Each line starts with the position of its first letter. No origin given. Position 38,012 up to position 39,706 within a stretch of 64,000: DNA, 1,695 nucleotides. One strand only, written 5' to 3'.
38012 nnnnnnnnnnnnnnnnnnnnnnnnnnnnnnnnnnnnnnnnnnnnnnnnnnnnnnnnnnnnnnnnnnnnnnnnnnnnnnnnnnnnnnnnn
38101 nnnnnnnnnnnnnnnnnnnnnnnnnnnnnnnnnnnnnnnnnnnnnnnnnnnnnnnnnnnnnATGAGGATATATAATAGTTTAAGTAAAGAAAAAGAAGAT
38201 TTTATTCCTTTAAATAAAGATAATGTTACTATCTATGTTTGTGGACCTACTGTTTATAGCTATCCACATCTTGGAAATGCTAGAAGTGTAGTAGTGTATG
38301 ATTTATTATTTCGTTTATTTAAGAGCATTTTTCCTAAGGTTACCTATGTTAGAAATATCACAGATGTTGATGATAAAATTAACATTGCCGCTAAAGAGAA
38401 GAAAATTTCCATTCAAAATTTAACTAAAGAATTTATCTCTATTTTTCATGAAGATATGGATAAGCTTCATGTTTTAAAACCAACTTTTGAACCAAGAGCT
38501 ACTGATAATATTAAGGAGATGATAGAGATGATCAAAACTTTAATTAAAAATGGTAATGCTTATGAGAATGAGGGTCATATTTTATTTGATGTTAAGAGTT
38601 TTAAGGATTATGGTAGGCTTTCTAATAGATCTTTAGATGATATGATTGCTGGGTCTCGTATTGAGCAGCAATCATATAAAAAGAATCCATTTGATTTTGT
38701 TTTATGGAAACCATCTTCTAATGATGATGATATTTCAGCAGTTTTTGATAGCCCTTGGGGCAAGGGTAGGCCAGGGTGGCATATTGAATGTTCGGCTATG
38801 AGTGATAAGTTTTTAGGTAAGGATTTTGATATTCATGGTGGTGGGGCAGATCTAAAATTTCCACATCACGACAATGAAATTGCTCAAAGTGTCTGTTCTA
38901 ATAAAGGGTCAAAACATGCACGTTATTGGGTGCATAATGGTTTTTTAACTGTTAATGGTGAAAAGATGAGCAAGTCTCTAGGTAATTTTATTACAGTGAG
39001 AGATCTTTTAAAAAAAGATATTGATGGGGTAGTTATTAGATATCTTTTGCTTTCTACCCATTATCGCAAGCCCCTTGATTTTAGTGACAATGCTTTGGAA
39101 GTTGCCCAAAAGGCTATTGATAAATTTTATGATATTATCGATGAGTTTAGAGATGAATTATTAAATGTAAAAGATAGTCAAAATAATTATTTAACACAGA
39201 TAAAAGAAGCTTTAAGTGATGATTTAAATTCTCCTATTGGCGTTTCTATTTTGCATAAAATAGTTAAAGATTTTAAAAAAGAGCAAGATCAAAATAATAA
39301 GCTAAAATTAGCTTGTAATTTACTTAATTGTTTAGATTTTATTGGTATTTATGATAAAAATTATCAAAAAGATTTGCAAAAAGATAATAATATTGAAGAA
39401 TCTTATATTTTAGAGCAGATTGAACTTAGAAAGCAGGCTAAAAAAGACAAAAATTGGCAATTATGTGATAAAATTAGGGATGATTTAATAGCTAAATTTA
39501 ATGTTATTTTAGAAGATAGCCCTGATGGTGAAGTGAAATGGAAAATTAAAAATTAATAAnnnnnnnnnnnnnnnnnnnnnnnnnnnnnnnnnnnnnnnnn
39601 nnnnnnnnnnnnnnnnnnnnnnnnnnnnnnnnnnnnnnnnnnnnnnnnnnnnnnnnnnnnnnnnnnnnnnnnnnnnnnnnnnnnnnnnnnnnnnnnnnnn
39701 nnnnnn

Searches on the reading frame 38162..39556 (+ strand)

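Call 67: search_protein_families(library=pfam, proteins=[window:38162-39556:+], max_evalue=0.00001)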
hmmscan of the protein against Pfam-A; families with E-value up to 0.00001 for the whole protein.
window:38162-39556:+ (464 aa): 3 families
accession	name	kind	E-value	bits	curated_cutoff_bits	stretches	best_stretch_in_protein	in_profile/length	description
PF01406.26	tRNA-synt_1e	-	2.4e-121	405.2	27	1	16-316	4-300/301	tRNA synthetases class I (C) catalytic domain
PF09334.17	tRNA-synt_1g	-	2.3e-15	56.7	20.1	2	33-145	12-125/391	tRNA synthetases class I (M)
PF01921.24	tRNA-synt_1f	-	3.1e-08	33.4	27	0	219-331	241-341/360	tRNA synthetases class I (K)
